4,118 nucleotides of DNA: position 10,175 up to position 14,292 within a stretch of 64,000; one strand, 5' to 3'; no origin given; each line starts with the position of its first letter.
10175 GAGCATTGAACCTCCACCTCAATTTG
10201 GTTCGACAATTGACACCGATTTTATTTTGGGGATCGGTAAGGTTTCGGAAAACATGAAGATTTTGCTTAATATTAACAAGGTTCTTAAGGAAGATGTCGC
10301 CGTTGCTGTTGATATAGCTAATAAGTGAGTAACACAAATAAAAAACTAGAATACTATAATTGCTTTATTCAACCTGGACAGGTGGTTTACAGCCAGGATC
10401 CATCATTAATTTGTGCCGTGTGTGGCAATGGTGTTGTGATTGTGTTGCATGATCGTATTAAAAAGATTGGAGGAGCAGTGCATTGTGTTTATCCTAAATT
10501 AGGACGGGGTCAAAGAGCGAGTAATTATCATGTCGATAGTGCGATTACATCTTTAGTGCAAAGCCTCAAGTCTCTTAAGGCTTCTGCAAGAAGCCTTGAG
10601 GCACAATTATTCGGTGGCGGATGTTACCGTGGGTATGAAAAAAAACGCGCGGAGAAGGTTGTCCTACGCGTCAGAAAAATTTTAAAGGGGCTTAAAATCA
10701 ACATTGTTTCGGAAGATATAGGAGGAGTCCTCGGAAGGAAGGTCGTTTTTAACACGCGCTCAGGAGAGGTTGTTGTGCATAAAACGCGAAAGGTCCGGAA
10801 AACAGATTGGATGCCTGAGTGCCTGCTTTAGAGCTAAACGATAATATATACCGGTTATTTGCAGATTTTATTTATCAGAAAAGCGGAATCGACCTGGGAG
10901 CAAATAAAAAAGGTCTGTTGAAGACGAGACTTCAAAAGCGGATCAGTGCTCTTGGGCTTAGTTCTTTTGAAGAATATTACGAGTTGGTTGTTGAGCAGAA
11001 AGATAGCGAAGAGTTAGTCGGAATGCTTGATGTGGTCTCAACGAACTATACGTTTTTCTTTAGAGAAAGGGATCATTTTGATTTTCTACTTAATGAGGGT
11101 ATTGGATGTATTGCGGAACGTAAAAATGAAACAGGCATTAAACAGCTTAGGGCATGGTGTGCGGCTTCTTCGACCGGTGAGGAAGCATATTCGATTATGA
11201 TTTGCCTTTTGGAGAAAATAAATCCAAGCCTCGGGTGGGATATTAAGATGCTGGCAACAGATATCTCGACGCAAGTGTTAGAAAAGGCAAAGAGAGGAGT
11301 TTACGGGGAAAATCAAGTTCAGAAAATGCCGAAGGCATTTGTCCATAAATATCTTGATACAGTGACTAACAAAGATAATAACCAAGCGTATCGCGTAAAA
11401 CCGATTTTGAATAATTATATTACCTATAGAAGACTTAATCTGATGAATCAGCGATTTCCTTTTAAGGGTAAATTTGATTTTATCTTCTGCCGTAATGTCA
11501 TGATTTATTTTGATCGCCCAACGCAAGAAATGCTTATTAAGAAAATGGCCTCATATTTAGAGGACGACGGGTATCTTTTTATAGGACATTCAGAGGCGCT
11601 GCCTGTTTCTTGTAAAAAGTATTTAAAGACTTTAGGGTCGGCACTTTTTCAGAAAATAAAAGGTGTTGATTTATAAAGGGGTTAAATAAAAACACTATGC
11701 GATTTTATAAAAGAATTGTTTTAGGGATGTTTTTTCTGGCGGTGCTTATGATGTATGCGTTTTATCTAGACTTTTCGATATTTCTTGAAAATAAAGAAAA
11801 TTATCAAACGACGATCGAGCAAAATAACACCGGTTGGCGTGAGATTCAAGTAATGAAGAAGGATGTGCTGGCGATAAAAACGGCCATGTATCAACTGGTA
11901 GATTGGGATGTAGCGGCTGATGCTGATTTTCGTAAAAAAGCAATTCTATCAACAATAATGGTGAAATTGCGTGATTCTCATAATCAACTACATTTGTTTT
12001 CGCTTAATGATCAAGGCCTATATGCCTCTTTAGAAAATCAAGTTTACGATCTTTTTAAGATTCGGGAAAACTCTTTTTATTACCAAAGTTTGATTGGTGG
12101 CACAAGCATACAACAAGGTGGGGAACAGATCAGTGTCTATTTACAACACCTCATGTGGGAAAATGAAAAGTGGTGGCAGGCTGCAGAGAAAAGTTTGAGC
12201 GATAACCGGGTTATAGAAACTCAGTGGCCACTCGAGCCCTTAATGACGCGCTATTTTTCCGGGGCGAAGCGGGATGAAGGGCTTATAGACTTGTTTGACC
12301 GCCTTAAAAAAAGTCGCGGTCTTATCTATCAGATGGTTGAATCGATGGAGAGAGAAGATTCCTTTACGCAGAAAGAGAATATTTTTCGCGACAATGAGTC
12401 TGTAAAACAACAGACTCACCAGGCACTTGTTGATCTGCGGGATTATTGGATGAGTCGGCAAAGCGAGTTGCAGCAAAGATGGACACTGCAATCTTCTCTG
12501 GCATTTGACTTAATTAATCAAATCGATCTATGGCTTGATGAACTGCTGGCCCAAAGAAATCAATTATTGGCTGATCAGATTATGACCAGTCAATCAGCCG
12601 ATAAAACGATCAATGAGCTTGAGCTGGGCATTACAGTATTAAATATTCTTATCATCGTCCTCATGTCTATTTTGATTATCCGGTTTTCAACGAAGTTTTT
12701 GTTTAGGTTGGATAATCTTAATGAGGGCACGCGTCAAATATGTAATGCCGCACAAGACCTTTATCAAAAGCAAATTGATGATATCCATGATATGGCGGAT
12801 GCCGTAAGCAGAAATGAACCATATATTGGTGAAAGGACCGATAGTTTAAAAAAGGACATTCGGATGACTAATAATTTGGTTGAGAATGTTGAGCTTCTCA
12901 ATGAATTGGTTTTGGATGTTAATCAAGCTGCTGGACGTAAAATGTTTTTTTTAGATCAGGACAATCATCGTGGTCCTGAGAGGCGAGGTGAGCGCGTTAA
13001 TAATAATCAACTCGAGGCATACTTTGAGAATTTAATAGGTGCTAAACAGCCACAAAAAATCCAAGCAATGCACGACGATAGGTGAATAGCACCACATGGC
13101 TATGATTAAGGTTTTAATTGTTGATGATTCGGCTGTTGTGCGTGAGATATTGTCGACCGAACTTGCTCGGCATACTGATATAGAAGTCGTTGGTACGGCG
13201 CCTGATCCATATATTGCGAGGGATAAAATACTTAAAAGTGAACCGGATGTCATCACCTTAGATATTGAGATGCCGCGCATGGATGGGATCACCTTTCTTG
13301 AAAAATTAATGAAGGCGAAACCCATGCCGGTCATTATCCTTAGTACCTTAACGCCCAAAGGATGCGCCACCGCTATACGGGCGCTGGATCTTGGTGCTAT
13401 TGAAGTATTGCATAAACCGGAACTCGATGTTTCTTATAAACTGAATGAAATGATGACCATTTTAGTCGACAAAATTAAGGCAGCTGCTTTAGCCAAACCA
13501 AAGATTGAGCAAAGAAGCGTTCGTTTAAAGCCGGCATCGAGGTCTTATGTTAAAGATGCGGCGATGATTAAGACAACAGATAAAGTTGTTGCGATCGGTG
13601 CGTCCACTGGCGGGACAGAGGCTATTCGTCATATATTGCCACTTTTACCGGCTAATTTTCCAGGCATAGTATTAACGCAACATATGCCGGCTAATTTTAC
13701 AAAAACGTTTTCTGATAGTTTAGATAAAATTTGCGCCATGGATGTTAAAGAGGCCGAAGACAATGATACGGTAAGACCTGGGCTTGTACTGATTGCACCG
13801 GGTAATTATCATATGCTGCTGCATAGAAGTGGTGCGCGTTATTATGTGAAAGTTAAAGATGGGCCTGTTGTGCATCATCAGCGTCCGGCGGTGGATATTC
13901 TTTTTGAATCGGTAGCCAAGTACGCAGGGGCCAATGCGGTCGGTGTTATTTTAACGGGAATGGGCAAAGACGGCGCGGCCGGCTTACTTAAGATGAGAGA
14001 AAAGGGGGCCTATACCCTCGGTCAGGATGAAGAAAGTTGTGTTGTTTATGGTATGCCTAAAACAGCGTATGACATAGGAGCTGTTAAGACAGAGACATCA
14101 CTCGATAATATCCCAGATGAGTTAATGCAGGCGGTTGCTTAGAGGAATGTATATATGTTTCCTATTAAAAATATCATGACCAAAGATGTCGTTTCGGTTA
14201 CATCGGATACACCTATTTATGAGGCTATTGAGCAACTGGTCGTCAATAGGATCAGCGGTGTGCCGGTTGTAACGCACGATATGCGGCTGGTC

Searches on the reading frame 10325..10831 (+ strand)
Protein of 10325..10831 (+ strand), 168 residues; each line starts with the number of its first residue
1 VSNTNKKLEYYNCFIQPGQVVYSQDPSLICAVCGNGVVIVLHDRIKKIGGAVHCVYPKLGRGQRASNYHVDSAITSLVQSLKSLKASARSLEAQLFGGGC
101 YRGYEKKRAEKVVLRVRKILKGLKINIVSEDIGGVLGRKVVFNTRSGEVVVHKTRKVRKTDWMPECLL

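Call 4: search_protein_families(library=pfam, proteins=[window:10325-10831:+], max_evalue=0.01)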
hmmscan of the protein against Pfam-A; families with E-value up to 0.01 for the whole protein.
window:10325-10831:+ (168 aa): 1 family
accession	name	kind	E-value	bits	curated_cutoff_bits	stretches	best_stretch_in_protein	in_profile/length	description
PF03975.18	CheD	-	9.6e-16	58.3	25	1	64-152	14-107/108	CheD chemotactic sensory transduction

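Call 5: search_protein_families(library=ncbifam, proteins=[window:10325-10831:+], max_evalue=0.01)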
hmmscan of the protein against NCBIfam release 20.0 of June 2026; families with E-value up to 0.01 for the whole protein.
window:10325-10831:+ (168 aa): 9 families
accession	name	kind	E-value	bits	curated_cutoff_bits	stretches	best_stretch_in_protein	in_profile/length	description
NF010013.0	PRK13487.1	equivalog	1.1e-19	70.7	223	1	8-160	21-176/201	chemoreceptor glutamine deamidase CheD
NF041119.1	CheD_Thtga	equivalog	1.7e-19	70.7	240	1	18-155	8-150/160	chemoreceptor glutamine deamidase/glutamate methylesterase CheD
NF010018.0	PRK13495.1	equivalog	5.1e-17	62.5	243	1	18-155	9-149/159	chemoreceptor glutamine deamidase CheD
NF010020.0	PRK13498.1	equivalog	5.8e-16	58.8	236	1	5-154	2-158/168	chemoreceptor glutamine deamidase CheD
NF010015.0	PRK13490.1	equivalog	9.2e-16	58.3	251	1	24-152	17-153/162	chemoreceptor glutamine deamidase CheD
NF010016.0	PRK13493.1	equivalog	7.3e-13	48.8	369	1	15-153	46-194/227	chemoreceptor glutamine deamidase CheD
NF010014.0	PRK13489.1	equivalog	2e-11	44.5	290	1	23-157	31-171/238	chemoreceptor glutamine deamidase CheD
NF010019.0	PRK13497.1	equivalog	7.8e-08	32.3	313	1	23-149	20-150/184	chemoreceptor glutamine deamidase CheD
NF010017.0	PRK13494.1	equivalog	1.2e-07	31.5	285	1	5-152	6-155/163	chemoreceptor glutamine deamidase CheD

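Call 8: search_solved_structures(query=window:10325-10831:+, max_evalue=0.01, show_alignments=2)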
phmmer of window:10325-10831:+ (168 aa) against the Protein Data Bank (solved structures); distinct sequences matched with E-value up to 0.01: 1.
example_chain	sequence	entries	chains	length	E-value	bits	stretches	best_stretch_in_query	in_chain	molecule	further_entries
2f9z_C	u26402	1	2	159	6.9e-14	55.3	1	18-154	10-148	PROTEIN (chemotaxis methylation protein)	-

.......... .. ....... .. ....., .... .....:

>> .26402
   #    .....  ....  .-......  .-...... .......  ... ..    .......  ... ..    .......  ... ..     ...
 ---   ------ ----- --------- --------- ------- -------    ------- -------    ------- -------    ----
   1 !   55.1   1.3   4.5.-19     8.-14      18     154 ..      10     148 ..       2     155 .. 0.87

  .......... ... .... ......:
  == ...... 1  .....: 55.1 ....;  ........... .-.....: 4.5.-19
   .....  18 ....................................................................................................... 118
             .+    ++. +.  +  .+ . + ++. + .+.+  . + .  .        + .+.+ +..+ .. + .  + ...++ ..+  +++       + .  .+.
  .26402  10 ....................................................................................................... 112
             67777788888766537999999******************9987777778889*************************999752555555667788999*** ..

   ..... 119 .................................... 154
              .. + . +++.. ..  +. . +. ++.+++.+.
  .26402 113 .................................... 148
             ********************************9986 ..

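Call 52: find_homologous_proteins(query=window:10325-10831:+, max_evalue=0.001)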
Query window:10325-10831:+ (168 aa): 17 proteins with E <= 0.001 among 78 candidates.
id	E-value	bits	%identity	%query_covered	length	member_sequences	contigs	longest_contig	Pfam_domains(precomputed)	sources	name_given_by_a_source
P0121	2.1e-106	371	100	100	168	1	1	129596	PF03975.19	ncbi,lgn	-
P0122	9.6e-85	300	78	98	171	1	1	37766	PF03975.19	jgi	-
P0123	6.4e-66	239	66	97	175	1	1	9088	PF03975.19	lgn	-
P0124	5.3e-65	236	62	98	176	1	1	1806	PF03975.19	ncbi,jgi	-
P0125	1.5e-63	232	61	96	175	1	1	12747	PF03975.19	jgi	-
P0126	1.7e-63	231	65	98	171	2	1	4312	PF03975.19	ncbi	-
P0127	1.9e-63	231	63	98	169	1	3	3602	PF03975.19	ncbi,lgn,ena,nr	ncbi:MAG: chemotaxis protein CheD [Candidatus Omnitrophica bacterium]|nr:chemotaxis protein CheD [Ca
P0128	6.3e-63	230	63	96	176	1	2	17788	PF03975.19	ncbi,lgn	-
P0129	2.2e-59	218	60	96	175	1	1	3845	PF03975.19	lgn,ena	-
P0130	7.8e-59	216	57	98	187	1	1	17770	PF03975.19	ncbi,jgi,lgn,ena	-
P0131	9.4e-58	213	59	98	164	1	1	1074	PF03975.19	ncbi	-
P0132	2.2e-56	208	57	96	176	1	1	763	PF03975.19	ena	-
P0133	4.4e-50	188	51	92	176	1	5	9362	PF03975.19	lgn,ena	-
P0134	8.5e-49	184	56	93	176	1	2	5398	PF03975.19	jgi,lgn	jgi:chemotaxis protein CheD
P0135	1.8e-46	176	53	93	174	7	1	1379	PF03975.19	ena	-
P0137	9.2e-40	154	46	92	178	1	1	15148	PF03975.19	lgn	-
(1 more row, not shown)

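Call 69: find_encoding_contigs(protein=P0130, flank=10000, max_places=1)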
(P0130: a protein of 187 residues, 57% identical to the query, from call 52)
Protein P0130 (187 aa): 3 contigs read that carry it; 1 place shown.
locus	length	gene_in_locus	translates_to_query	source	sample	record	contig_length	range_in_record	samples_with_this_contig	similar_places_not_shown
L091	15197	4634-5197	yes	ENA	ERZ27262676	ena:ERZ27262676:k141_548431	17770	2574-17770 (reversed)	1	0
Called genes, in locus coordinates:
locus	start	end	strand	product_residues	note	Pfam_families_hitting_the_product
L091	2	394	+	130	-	?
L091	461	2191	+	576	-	PF11845:Tll0287-like, PF00015:MCPsignal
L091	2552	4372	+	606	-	PF01627:Hpt, PF02895:H-kinase_dim, PF02518:HATPase_c, PF01584:CheW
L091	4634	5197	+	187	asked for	PF03975:CheD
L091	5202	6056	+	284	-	PF03705:CheR_N, PF13649:Methyltransf_25 (faint), PF01739:CheR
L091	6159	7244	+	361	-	PF00072:Response_reg, PF01339:CheB_methylest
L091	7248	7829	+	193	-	PF13690:CheX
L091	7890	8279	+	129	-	PF00072:Response_reg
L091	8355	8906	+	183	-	PF13690:CheX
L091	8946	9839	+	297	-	PF13690:CheX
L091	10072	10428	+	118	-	PF01627:Hpt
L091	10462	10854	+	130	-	PF00072:Response_reg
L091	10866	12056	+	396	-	PF00072:Response_reg, PF02518:HATPase_c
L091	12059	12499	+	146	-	PF00072:Response_reg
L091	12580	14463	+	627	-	PF01627:Hpt, PF02895:H-kinase_dim (weak), PF02518:HATPase_c, PF01584:CheW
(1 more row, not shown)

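Call 70: find_encoding_contigs(protein=P0128, flank=10000, max_places=1)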
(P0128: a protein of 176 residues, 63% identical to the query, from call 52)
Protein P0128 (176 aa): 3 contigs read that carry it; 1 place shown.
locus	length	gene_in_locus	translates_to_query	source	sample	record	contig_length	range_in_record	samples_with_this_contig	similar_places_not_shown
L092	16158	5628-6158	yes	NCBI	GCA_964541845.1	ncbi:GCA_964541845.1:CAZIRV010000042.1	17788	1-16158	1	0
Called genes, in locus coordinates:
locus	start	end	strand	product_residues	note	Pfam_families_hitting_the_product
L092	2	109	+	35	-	?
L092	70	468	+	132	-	PF00072:Response_reg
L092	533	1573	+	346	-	PF04055:Radical_SAM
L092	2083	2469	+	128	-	PF00571:CBS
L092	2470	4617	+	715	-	PF01627:Hpt, PF02895:H-kinase_dim, PF02518:HATPase_c, PF01584:CheW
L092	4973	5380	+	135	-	PF00042:Globin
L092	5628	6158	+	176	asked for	PF03975:CheD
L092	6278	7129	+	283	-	PF03705:CheR_N, PF01739:CheR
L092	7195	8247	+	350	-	PF00072:Response_reg, PF01339:CheB_methylest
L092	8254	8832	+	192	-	PF13690:CheX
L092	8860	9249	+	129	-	PF00072:Response_reg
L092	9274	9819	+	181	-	PF13690:CheX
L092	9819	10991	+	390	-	PF13690:CheX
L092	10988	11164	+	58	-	-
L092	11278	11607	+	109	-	PF01627:Hpt (weak)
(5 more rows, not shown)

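Call 71: find_encoding_contigs(protein=P0125, flank=10000, max_places=1)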
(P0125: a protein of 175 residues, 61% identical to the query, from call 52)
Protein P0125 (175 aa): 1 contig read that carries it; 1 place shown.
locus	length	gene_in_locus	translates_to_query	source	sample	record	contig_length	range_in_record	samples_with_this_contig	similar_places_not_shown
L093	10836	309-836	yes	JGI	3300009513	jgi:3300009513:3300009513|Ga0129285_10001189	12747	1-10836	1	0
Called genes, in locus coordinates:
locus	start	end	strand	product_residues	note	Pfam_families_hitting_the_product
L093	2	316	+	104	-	?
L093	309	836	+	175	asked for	PF03975:CheD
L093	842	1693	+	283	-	PF03705:CheR_N, PF01739:CheR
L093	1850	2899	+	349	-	PF00072:Response_reg, PF01339:CheB_methylest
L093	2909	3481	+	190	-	PF13690:CheX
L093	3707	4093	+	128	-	PF00072:Response_reg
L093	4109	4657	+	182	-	PF13690:CheX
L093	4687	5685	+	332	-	PF13690:CheX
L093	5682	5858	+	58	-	-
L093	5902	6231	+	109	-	PF01627:Hpt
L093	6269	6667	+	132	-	PF00072:Response_reg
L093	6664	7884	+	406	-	PF00072:Response_reg, PF00512:HisKA (faint), PF02518:HATPase_c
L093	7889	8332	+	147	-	PF00072:Response_reg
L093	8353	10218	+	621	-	PF01627:Hpt, PF02895:H-kinase_dim (weak), PF02518:HATPase_c, PF01584:CheW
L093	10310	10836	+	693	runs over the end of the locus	PF01627:Hpt, PF02518:HATPase_c, PF01584:CheW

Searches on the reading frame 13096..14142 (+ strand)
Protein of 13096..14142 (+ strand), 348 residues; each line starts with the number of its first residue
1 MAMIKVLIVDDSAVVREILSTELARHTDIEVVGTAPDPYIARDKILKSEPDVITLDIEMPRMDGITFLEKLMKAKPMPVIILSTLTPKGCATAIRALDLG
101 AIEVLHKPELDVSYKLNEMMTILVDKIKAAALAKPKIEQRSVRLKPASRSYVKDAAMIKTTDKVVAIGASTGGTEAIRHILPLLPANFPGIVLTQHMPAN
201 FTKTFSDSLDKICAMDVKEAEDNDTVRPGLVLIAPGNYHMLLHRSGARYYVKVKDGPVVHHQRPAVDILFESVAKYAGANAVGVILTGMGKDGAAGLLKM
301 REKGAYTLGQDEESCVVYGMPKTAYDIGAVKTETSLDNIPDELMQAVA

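Call 4: search_protein_families(library=pfam, proteins=[window:13096-14142:+], max_evalue=0.01)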
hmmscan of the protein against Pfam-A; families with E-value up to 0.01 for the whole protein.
window:13096-14142:+ (348 aa): 2 families
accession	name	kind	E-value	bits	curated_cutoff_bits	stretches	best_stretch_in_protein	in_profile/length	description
PF01339.22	CheB_methylest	-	1.1e-64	217.7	24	1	165-343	1-174/174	CheB methylesterase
PF00072.30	Response_reg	-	3.1e-21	76.1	30.2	1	6-108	1-100/111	Response regulator receiver domain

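Call 5: search_protein_families(library=ncbifam, proteins=[window:13096-14142:+], max_evalue=0.01)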
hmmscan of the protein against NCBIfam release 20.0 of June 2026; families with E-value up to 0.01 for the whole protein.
window:13096-14142:+ (348 aa): 79 families (the best 25 are shown)
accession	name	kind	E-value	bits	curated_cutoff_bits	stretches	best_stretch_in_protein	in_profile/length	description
NF001965.0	PRK00742.1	subfamily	2.1e-130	435.1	293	1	2-347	2-353/357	chemotaxis-specific protein-glutamate methyltransferase CheB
NF009206.0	PRK12555.1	subfamily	1.6e-117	392.3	342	1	4-347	1-336/340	chemotaxis-specific protein-glutamate methyltransferase CheB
NF008677.0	PRK11697.1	equivalog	1.8e-17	63.5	246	1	3-148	1-139/238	two-component system response regulator BtsR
TIGR02875.1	spore_0_A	equivalog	1.8e-17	63.5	200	1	4-138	3-137/262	sporulation transcription factor Spo0A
NF007969.0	PRK10693.1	equivalog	3.2e-14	52.7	329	1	5-124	9-125/337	two-component system response regulator RssB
NF008469.0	PRK11361.1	equivalog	4.6e-14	52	714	1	3-125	4-118/461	acetoacetate metabolism transcriptional regulator AtoC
TIGR01818.1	ntrC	equivalog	5.9e-14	51.7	558.6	1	6-123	1-110/463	nitrogen regulation protein NR(I)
NF045944.1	ResRegRpaBCyano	equivalog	1.3e-13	50.9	330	1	7-109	1-99/229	response regulator transcription factor RpaB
NF052445.1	RespRegMctR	equivalog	2.4e-12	46.7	300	1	4-82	2-81/205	two-component system response regulator MctR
NF045717.1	DVU0259_DivK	exception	9.3e-12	45.2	160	1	5-95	4-93/117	DVU0259 family response regulator domain-containing protein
NF041733.1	resp_reg_CseB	equivalog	1.5e-11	44.1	350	1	5-195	2-181/228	two-component system response regulator CseB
NF011896.0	PRK15369.1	equivalog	1.1e-10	41.5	242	1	2-105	2-104/211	two component system response regulator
NF045505.1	RR_RssB_Pseudo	equivalog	1.4e-10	40.8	700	1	3-113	5-112/394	two-component system response regulator RssB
NF047785.1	respo_reg_MadR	equivalog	4.4e-10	39.3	300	1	4-87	1-88/209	MadR family response regulator transcription factor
NF041367.1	CheY_Halo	equivalog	7.3e-10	39.2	200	1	6-108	1-100/114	chemotaxis protein CheY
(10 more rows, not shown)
